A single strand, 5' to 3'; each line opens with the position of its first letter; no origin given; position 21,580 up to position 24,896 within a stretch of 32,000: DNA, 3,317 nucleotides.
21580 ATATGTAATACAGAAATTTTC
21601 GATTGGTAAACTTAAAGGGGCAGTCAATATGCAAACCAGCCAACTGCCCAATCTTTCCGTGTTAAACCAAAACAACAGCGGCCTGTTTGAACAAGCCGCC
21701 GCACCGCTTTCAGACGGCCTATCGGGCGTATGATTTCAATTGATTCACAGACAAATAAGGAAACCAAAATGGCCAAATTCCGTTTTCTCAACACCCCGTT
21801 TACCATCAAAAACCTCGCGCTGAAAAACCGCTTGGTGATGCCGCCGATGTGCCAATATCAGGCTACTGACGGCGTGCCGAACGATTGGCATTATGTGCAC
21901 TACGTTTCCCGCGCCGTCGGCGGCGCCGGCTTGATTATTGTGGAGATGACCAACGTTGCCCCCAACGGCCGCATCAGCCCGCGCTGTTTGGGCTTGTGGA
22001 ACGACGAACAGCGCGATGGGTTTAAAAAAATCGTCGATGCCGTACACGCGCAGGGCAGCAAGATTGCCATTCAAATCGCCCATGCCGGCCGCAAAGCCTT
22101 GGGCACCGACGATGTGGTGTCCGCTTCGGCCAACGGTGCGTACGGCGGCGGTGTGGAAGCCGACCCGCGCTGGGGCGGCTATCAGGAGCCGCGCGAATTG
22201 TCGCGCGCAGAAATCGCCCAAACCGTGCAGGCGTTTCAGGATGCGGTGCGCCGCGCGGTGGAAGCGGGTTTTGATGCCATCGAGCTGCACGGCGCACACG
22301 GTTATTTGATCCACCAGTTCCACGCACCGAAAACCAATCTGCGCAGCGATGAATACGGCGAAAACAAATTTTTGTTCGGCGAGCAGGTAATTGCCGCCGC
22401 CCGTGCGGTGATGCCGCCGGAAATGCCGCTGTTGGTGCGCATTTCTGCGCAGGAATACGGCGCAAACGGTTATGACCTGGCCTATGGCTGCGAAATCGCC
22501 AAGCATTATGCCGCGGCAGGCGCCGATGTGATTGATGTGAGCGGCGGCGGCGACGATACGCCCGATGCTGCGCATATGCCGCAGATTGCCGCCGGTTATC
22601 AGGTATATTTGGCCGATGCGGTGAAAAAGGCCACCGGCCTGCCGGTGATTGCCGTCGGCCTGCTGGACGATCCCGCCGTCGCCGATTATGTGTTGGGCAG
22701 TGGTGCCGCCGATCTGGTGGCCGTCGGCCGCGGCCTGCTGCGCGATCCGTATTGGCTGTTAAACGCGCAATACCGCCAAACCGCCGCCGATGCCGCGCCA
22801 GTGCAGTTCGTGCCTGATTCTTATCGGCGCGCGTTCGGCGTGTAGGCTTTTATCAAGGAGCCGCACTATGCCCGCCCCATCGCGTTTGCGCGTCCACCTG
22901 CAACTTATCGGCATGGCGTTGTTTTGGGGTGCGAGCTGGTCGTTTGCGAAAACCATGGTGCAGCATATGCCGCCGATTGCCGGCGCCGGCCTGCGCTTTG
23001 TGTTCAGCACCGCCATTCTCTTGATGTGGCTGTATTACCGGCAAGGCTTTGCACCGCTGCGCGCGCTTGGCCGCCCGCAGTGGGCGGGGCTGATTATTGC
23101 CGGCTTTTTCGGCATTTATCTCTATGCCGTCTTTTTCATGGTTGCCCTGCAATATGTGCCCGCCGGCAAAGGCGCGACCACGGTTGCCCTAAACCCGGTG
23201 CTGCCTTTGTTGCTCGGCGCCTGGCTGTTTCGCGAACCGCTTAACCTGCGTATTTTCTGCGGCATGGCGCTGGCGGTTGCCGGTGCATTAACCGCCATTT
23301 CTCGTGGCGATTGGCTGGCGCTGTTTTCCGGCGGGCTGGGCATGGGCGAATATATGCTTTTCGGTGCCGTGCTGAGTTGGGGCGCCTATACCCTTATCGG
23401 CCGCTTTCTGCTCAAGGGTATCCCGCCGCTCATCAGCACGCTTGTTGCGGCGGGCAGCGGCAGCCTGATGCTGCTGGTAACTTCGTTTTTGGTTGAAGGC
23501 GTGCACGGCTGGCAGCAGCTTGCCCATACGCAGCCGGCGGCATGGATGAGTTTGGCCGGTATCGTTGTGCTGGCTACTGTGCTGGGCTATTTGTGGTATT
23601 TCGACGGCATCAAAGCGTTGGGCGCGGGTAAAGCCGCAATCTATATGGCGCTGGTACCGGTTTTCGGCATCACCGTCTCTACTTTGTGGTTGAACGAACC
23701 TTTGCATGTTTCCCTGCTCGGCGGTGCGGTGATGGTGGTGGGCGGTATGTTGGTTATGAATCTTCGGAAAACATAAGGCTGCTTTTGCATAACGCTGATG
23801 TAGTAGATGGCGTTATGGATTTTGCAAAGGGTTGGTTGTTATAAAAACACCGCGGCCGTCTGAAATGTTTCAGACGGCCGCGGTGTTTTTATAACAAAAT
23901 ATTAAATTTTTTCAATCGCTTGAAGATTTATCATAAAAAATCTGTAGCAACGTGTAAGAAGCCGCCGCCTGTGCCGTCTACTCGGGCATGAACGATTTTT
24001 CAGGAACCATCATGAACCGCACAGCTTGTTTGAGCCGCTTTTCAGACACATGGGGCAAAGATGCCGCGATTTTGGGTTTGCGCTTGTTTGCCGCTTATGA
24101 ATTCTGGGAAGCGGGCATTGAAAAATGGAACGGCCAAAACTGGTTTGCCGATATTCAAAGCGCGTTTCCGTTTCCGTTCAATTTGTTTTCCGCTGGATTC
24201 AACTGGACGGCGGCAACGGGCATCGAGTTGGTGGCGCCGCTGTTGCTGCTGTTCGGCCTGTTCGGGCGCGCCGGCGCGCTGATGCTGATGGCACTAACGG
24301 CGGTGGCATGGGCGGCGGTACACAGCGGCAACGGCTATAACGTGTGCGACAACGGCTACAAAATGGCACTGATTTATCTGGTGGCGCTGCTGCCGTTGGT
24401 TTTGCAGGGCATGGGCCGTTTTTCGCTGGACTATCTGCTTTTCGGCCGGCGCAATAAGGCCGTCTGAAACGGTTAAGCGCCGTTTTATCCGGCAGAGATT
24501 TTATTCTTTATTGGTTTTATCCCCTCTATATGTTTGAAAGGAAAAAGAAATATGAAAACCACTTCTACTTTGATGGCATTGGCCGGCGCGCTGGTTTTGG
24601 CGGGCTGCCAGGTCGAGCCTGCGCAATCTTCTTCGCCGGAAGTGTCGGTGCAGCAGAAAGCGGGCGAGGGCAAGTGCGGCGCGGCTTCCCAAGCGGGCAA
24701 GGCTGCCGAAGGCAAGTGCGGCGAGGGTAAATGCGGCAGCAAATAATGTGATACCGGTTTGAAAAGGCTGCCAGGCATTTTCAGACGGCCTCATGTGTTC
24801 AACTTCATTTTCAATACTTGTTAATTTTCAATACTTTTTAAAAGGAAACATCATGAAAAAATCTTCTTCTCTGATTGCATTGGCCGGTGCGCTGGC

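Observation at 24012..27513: The sigmaE/ZAS-controlled operon is an MNIO (DUF692) RiPP system of the oxazolin/bufferin type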

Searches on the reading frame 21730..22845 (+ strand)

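Call 43: search_protein_families(library=pfam, proteins=[window:21730-22845:+], max_evalue=0.00001)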
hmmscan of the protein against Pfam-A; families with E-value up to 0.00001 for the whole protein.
window:21730-22845:+ (371 aa): 1 family
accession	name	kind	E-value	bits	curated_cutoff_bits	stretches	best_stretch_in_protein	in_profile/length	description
PF00724.26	Oxidored_FMN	-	2.8e-70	237.7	27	1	22-348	4-337/342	NADH:flavin oxidoreductase / NADH oxidase family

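Call 45: search_protein_families(library=ncbifam, proteins=[window:21730-22845:+], max_evalue=0.00001)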
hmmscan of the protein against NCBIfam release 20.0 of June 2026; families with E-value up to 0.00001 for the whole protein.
window:21730-22845:+ (371 aa): 9 families
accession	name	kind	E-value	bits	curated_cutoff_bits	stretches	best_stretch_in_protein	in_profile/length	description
NF010047.0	PRK13523.1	equivalog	7.7e-97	324.3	431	1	20-360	5-334/339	NADPH dehydrogenase NamA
NF006101.0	PRK08255.1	equivalog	1.1e-92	311.5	1078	1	16-357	395-742/768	bifunctional salicylyl-CoA 5-hydroxylase/oxidoreductase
NF041087.1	bile_acid_BaiCD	equivalog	1.2e-59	202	825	1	19-347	3-329/642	bile acid Fe-S flavoenzyme BaiCD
TIGR03997.1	mycofact_OYE_2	equivalog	8.4e-58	196.2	793.15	1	20-347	2-328/645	mycofactocin system FadH/OYE family oxidoreductase 2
NF045592.1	bili_reduct_N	equivalog_domain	3e-42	145.1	425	1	20-347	2-331/363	bilirubin reductase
NF045599.1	bili_reduct_long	exception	7.9e-42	143.3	750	1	21-347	2-332/641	bilirubin reductase, long form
NF007899.0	PRK10605.1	subfamily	6.1e-34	117.8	403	1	20-211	6-206/365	N-ethylmaleimide reductase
TIGR03996.1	mycofact_OYE_1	hypoth_equivalog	8.3e-26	90.7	627.9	1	32-346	14-322/633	mycofactocin system FadH/OYE family oxidoreductase 1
TIGR00737.1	nifR3_yhdG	equivalog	3.1e-07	29.9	293.3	0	296-345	185-234/319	tRNA dihydrouridine synthase DusB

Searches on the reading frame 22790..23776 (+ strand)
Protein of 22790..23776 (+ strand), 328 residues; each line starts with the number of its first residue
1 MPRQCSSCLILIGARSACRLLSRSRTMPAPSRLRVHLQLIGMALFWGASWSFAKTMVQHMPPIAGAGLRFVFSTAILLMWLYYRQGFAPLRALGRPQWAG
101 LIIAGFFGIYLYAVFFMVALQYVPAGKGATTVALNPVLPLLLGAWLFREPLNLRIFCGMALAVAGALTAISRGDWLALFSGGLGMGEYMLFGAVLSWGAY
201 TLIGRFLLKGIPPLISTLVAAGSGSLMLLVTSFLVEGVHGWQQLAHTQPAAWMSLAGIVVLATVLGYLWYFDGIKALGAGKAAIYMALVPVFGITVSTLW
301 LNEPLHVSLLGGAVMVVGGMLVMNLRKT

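Call 43: search_protein_families(library=pfam, proteins=[window:22790-23776:+], max_evalue=0.00001)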
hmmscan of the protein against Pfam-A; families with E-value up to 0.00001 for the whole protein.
window:22790-23776:+ (328 aa): 1 family
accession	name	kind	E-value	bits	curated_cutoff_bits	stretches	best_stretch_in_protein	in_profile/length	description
PF00892.27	EamA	-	4.8e-44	150.4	28.2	2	37-168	5-132/135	EamA-like transporter family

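Call 45: search_protein_families(library=ncbifam, proteins=[window:22790-23776:+], max_evalue=0.00001)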
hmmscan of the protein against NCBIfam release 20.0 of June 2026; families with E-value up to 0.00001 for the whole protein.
window:22790-23776:+ (328 aa): 4 families
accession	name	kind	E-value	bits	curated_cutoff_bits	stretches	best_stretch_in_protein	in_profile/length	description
TIGR00950.1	2A78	equivalog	2.6e-22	79.5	230.2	1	46-320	1-263/264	carboxylate/amino acid/amine transporter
NF008523.0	PRK11453.1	equivalog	1.1e-10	41.6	472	1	42-322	12-284/299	O-acetylserine/cysteine exporter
NF050091.1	ArAmAcExpYddG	equivalog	6.5e-10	39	300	1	44-207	15-173/285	aromatic amino acid exporter YddG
NF008432.0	PRK11272.1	equivalog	5.6e-06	25.8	270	0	29-325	5-287/294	drug/metabolite exporter YedA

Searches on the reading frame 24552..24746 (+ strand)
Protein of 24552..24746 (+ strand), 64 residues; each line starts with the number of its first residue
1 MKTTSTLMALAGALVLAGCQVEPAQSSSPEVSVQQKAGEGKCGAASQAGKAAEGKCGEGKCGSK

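Call 5: search_protein_families(library=pfam, proteins=[window:24552-24746:+], max_evalue=0.01)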
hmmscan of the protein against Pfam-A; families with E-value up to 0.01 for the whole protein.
window:24552-24746:+ (64 aa): 0 families

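Call 6: search_protein_families(library=ncbifam, proteins=[window:24552-24746:+], max_evalue=0.01)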
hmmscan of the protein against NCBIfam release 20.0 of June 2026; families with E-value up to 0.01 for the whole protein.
window:24552-24746:+ (64 aa): 2 families
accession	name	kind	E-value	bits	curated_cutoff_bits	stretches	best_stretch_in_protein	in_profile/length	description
NF050188.1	OxThioModRiPPHvfA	equivalog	1.2e-10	41.9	95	1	32-64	64-96/96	oxazolone/thioamide-modified RiPP metallophore HvfA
NF050137.2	KCGExKCG_twice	domain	1.5e-09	37.3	19.5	1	35-64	2-29/29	HvfA family oxazolone/thioamide-modified RiPP metallophore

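Call 32: list_cluster_members(proteins=[window:24552-24746:+, window:24853-25083:+, window:25170-26021:+, window:26008-26730:+, window:27337-27513:+, window:26734-27327:+, window:24012-24467:+])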
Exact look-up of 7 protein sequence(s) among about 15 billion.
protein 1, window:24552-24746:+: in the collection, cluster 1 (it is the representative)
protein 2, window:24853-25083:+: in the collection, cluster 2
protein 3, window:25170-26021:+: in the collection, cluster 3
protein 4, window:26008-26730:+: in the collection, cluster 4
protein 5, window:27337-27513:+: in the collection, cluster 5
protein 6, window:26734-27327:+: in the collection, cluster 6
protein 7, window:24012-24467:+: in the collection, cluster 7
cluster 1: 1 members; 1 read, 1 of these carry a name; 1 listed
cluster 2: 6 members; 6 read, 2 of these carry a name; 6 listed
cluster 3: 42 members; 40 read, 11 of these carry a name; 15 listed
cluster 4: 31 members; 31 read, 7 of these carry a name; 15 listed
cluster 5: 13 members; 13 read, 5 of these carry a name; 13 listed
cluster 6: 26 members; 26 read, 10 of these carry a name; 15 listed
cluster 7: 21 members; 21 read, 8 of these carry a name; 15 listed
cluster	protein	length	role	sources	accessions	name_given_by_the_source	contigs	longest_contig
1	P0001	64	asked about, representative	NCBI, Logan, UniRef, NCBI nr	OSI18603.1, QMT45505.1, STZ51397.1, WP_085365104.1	hypothetical protein BWD09_02225 [Neisseria dentiae] | Lipoprotein n=1 Tax=Neisseria dentiae TaxID=194197 RepID=A0A1X3DFB2_9NEIS | hypothetical protein [Neisseria dentiae]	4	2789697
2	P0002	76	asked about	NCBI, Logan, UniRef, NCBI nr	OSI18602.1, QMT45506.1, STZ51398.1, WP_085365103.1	hypothetical protein BWD09_02220 [Neisseria dentiae] | Periplasmic protein n=1 Tax=Neisseria dentiae TaxID=194197 RepID=A0A1X3DFV4_9NEIS | hypothetical protein [Neisseria dentiae]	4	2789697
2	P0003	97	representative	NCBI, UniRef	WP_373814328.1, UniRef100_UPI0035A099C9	hypothetical protein [Neisseria dentiae] | HvfA family oxazolone/thioamide-modified RiPP metallophore n=1 Tax=Neisseria dentiae ...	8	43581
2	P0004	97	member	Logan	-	-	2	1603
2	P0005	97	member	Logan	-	-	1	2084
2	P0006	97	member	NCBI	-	-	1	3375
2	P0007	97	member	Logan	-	-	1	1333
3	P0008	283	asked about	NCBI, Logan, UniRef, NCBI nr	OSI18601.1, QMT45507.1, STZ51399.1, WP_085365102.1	hypothetical protein BWD09_02215 [Neisseria dentiae] | UPF0276 protein BWD09_02215 n=1 Tax=Neisseria dentiae TaxID=194197 RepID=A0A1X3DFW7_9NEIS | DUF692 domain-containing protein [Neisseria dentiae]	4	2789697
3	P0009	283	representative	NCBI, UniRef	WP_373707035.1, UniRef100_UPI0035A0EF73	DUF692 domain-containing protein [Neisseria dentiae] | HvfB family MNIO-type RiPP peptide maturase n=1 Tax=Neisseria dentiae TaxID=194197 ...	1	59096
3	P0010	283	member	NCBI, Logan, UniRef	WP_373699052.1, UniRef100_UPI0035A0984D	DUF692 domain-containing protein [Neisseria dentiae] | HvfB family MNIO-type RiPP peptide maturase n=2 Tax=Neisseria dentiae TaxID=194197 ...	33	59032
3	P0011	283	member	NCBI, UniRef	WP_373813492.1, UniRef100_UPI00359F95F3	DUF692 domain-containing protein [Neisseria dentiae] | HvfB family MNIO-type RiPP peptide maturase n=1 Tax=Neisseria dentiae TaxID=194197 ...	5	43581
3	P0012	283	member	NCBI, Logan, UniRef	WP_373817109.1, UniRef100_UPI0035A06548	DUF692 domain-containing protein [Neisseria dentiae] | HvfB family MNIO-type RiPP peptide maturase n=1 Tax=Neisseria dentiae TaxID=194197 ...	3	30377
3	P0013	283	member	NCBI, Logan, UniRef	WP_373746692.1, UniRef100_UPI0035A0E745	DUF692 domain-containing protein [Neisseria dentiae] | HvfB family MNIO-type RiPP peptide maturase n=1 Tax=Neisseria dentiae TaxID=194197 ...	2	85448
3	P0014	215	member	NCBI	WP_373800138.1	DUF692 domain-containing protein, partial [Neisseria dentiae]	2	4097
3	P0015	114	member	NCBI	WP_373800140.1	DUF692 family multinuclear iron-containing protein, partial [Neisseria dentiae]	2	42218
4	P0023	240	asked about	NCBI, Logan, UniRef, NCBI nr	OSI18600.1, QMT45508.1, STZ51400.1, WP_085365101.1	hypothetical protein BWD09_02210 [Neisseria dentiae] | Uncharacterized protein n=1 Tax=Neisseria dentiae TaxID=194197 RepID=A0A1X3DFE3_9NEIS | putative DNA-binding domain-containing protein [Neisseria dentiae]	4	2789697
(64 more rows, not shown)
